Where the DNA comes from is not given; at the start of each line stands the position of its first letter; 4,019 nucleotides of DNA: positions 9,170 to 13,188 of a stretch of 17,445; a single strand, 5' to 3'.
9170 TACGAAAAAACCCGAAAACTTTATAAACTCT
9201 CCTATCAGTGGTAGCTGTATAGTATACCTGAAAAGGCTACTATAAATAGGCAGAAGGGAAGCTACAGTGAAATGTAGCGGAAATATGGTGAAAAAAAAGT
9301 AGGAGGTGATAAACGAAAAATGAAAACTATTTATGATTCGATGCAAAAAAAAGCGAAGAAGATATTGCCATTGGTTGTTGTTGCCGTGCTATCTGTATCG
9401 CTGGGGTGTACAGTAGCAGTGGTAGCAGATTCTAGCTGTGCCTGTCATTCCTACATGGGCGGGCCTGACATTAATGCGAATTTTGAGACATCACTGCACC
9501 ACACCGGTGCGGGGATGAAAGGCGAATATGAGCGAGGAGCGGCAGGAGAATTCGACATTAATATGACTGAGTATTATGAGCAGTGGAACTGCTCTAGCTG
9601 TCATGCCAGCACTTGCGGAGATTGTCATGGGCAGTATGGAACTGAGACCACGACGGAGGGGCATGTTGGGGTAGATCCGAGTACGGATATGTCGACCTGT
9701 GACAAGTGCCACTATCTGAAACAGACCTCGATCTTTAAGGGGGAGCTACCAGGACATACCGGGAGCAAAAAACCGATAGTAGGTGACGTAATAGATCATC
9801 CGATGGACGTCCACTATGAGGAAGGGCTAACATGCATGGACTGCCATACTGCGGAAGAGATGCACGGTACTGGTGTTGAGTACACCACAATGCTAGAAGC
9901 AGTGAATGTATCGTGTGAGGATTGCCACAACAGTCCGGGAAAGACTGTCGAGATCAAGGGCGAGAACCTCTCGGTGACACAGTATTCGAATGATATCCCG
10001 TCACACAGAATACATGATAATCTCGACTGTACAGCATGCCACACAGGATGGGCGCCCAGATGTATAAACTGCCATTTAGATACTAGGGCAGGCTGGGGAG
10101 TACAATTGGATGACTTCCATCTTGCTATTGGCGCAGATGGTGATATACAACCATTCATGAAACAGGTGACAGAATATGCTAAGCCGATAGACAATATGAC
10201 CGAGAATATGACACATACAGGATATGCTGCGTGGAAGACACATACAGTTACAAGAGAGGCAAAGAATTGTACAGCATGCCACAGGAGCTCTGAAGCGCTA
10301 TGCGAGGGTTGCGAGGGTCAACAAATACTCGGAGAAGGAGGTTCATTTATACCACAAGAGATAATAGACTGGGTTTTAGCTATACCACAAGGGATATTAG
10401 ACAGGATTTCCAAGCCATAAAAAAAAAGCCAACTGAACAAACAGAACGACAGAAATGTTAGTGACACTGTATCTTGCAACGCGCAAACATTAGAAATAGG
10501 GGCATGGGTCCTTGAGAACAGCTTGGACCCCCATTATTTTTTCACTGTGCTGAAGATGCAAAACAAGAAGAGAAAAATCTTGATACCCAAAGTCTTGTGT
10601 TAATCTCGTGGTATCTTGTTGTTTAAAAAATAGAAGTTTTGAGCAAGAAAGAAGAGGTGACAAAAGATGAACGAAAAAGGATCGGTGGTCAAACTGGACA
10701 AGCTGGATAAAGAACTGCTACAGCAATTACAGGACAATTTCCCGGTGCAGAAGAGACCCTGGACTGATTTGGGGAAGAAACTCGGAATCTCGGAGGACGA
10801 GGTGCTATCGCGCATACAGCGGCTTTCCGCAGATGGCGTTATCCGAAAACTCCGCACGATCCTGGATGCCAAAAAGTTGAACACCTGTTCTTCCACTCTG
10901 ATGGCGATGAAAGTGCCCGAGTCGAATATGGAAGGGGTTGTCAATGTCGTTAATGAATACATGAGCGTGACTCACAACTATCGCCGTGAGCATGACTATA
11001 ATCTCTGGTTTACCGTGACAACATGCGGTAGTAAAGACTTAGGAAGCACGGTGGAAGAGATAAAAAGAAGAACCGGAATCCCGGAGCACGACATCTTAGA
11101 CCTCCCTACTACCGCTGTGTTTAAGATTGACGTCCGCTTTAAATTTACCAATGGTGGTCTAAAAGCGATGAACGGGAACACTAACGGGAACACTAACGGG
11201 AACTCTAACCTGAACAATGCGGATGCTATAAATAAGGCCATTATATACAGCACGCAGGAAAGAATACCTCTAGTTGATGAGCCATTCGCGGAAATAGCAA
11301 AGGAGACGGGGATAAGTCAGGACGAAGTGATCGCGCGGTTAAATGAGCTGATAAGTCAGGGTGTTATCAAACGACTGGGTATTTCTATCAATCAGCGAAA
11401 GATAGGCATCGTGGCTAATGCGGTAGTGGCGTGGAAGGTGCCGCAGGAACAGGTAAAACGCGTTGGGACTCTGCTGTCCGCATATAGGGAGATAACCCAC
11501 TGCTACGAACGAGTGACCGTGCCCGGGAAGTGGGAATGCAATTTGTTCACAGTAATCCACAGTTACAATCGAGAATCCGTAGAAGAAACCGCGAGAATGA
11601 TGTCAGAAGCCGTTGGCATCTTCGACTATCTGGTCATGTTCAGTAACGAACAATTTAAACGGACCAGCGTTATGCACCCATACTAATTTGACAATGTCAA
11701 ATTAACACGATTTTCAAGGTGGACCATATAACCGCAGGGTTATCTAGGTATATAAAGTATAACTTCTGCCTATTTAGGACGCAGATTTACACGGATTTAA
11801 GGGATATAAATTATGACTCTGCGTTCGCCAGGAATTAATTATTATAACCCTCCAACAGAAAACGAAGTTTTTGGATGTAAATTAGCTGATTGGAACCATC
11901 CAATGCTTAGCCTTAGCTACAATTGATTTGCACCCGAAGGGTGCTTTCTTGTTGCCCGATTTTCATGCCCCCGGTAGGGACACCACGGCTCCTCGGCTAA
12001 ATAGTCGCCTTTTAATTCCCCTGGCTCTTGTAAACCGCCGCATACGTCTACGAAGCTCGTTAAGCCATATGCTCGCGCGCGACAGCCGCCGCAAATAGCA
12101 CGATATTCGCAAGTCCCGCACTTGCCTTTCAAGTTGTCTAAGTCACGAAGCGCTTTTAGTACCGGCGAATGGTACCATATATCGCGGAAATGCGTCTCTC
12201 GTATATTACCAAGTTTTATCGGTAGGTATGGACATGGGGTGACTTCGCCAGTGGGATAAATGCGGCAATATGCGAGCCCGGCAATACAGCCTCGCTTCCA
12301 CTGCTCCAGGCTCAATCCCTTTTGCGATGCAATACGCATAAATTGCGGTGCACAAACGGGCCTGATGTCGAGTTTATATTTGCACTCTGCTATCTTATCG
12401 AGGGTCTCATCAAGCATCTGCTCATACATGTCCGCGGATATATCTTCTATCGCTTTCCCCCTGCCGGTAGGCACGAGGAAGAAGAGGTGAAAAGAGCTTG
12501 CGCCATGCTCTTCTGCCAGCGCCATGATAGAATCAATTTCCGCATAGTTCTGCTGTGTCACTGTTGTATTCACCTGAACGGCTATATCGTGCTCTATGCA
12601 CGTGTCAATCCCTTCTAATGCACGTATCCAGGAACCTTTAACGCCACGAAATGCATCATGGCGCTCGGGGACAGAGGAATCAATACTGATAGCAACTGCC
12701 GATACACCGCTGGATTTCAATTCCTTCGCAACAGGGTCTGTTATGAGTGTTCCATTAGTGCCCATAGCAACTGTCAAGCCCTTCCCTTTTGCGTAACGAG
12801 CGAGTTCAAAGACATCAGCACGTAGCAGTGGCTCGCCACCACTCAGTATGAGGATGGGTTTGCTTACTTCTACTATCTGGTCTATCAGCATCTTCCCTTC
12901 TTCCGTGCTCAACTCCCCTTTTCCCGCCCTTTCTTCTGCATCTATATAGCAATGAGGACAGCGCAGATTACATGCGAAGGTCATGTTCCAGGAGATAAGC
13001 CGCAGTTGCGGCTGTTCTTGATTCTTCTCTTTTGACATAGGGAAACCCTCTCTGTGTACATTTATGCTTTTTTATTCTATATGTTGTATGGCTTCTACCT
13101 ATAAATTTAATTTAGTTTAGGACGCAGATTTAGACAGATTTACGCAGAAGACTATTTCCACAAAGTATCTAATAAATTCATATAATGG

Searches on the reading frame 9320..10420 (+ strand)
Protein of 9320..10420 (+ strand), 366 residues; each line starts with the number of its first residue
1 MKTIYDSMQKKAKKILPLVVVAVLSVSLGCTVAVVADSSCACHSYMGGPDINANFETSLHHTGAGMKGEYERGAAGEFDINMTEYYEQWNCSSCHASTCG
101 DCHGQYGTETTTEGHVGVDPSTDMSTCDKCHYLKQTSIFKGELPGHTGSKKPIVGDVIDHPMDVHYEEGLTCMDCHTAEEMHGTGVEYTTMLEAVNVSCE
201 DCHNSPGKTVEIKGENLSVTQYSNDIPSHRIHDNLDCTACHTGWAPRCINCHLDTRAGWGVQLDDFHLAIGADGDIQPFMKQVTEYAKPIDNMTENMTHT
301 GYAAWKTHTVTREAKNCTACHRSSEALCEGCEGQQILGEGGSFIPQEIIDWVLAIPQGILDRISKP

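Call 10: search_protein_families(library=pfam, proteins=[window:9320-10420:+], max_evalue=0.1)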
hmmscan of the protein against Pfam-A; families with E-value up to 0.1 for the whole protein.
window:9320-10420:+ (366 aa): 3 families
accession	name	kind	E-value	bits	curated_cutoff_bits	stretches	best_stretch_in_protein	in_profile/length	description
PF14522.11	Cytochrome_C7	-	1.7e-08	34.6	24.8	2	162-242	5-67/67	Cytochrome c7 and related cytochrome c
PF14537.11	Cytochrom_c3_2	-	5.6e-07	30.4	25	1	164-252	1-78/79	Cytochrome c3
PF22113.1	Mtrc-MtrF_II-IV_dom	-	0.00028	20.9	30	0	51-182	48-169/176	Outer membrane cytochrome MtrC/MtrF-like, domains II/IV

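Call 48: search_protein_families(library=ncbifam, proteins=[window:9320-10420:+], max_evalue=0.01)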
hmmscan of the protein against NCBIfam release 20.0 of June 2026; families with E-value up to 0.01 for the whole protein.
window:9320-10420:+ (366 aa): 3 families
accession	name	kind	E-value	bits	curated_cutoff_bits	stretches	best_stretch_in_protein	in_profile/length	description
NF040943.1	cytoc3_ExtM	equivalog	7.9e-12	44.3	800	1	160-217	256-316/599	selenite/tellurite reduction operon c-type cytochrome ExtM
NF040968.1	FeS_ExtO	equivalog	8.6e-10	38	200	1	85-247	100-237/416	selenite/tellurite reduction operon b-type cytochrome iron-sulfur cluster-binding subunit ExtO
NF040967.1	cytc_ExtN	equivalog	1e-09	37.8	200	1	84-247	99-237/415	selenite/tellurite reduction operon c-type cytochrome ExtN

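Call 68: search_solved_structures(query=window:9320-10420:+, max_evalue=1, show_alignments=0)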
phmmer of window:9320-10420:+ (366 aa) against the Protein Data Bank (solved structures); distinct sequences matched with E-value up to 1: 3.
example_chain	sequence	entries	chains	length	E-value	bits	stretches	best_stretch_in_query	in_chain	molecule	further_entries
8il4_A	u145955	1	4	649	0.2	13.8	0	214-295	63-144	GMC oxidoreductase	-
28pb_A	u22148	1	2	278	0.2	13.7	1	159-269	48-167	Cytochrome c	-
6v0a_A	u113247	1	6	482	0.39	12.8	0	156-182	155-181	Nitrite reductase (cytochrome; ammonia-forming)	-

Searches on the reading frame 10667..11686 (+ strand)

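Call 10: search_protein_families(library=pfam, proteins=[window:10667-11686:+], max_evalue=0.1)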
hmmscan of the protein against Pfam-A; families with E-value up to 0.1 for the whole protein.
window:10667-11686:+ (339 aa): 25 families
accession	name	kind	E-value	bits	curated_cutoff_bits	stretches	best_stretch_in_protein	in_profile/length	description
PF17805.7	AsnC_trans_reg2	-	1.2e-44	150.8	27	2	245-331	1-86/86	AsnC-like ligand binding domain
PF22451.2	NirdL-like_HTH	-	5.2e-35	119.2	27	2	14-60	1-47/47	Siroheme decarboxylase NirDL-like HTH domain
PF13404.12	HTH_AsnC-type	-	1.9e-17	63.2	27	2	10-53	1-41/42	AsnC-type helix-turn-helix domain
PF13412.12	HTH_24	-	5.4e-11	42.3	21.9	2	207-235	20-48/48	Winged helix-turn-helix DNA-binding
PF14394.12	DUF4423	-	4.6e-06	27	30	0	205-239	37-71/165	Domain of unknown function (DUF4423)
PF13545.12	HTH_Crp_2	-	8.3e-06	26.1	27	0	208-244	26-64/70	Crp-like helix-turn-helix domain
PF12802.13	MarR_2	-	2.7e-05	24.7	27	0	208-236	24-52/61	MarR family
PF13730.12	HTH_36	-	0.0004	20.6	25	1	208-232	29-53/55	Helix-turn-helix domain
PF04760.21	IF2_N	-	0.0033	17.6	25.3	0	209-227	8-26/53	Translation initiation factor IF-2, N-terminal region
PF05584.17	Sulfolobus_pRN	-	0.0037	17.7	20.8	0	209-236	23-50/72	Sulfolobus plasmid regulatory protein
PF01399.33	PCI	-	0.0039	17.8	22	0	206-235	41-70/84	PCI domain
PF01978.25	TrmB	-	0.004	17.4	25.6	0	208-236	26-54/68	Sugar-specific transcriptional regulator TrmB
PF04545.22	Sigma70_r4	-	0.0042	17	24.1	0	11-50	3-41/50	Sigma-70, region 4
PF21476.4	PF0610-like_N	-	0.0051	17.5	33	0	128-145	16-33/50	PF0610-like, N-terminal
PF09756.15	DDRGK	-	0.0051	16.9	27.8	0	192-235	105-144/188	DDRGK domain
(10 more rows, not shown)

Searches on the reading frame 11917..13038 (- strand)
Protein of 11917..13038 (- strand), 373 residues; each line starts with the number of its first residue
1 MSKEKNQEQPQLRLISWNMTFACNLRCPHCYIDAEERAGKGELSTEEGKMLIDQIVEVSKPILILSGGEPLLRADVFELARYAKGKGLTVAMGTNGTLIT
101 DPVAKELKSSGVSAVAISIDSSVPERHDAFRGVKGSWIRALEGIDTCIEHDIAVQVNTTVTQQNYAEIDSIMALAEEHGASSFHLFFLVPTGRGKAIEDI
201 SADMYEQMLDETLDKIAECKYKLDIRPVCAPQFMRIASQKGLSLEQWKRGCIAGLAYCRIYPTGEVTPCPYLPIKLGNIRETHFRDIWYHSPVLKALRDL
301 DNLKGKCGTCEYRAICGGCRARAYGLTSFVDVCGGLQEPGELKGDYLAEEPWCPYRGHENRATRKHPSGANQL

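Call 10: search_protein_families(library=pfam, proteins=[window:11917-13038:-], max_evalue=0.1)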
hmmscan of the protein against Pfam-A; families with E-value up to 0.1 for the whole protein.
window:11917-13038:- (373 aa): 3 families
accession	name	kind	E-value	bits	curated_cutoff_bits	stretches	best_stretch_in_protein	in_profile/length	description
PF04055.27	Radical_SAM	-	1.1e-25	91.2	29.5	1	18-174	2-165/166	Radical SAM superfamily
PF13186.11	SPASM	-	2.1e-10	41.2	21.5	1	251-310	1-66/67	Iron-sulfur cluster-binding domain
PF13353.11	Fer4_12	-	8.7e-07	29.7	22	1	22-120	14-114/137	4Fe-4S single cluster domain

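Call 48: search_protein_families(library=ncbifam, proteins=[window:11917-13038:-], max_evalue=0.01)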
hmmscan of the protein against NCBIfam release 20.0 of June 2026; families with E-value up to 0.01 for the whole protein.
window:11917-13038:- (373 aa): 88 families (the best 25 are shown)
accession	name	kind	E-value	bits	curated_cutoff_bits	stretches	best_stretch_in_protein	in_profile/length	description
TIGR04055.1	rSAM_NirJ2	equivalog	2.6e-114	382.1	500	1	14-356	1-325/326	putative heme d1 biosynthesis radical SAM protein NirJ2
TIGR04545.1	rSAM_ahbD_hemeb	equivalog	1.9e-112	376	500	1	14-356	1-338/339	heme b synthase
TIGR04053.2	TIGR04053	equivalog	6.7e-92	308.5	395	2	14-242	9-238/366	TIGR04053 family radical SAM/SPASM domain-containing protein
TIGR04054.1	rSAM_NirJ1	equivalog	5.7e-67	226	650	2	14-218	37-242/387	putative heme d1 biosynthesis radical SAM protein NirJ1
TIGR04051.1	rSAM_NirJ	equivalog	4.1e-62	210.2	515.45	2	15-215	4-201/354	heme d1 biosynthesis radical SAM protein NirJ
TIGR04347.1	pseudo_SAM_Halo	equivalog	2e-60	205.1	525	2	4-207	32-231/390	TIGR04347 family pseudo-SAM/SPASM protein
TIGR04546.1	rSAM_ahbC_deAc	equivalog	1.4e-58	198.6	650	2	14-218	40-245/390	12,18-didecarboxysiroheme deacetylase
TIGR04303.1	GeoRSP_rSAM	equivalog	1.1e-49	169.8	400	1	15-328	7-315/325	GeoRSP system radical SAM/SPASM protein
TIGR03962.1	mycofact_rSAM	equivalog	1.3e-48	165.9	265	1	15-324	14-318/339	mycofactocin radical SAM maturase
NF050035.1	rSAM_WgK_link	exception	9.9e-42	143.2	650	2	13-224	9-221/367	radical SAM/SPASM peptide maturase WgkB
NF045574.1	sacti_mat_StsB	exception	4.7e-41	141.1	625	1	6-322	89-398/466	StsB family radical SAM/SPASM domain sactipeptide maturase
TIGR04251.1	SCM_rSAM_ScmF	equivalog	2e-38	132.7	400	1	12-326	3-328/353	SynChlorMet cassette radical SAM/SPASM protein ScmF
TIGR04133.1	rSAM_w_lipo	hypoth_equivalog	2.6e-37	128.6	425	1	3-318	14-329/350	TIGR04133 family radical SAM/SPASM protein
TIGR04250.1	SCM_rSAM_ScmE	equivalog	3.7e-37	128.1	400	2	16-175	6-165/358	SynChlorMet cassette radical SAM/SPASM protein ScmE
TIGR04340.1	rSAM_ACGX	hypoth_equivalog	1.2e-36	126.6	400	1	16-327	6-327/341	radical SAM/SPASM domain protein, ACGX system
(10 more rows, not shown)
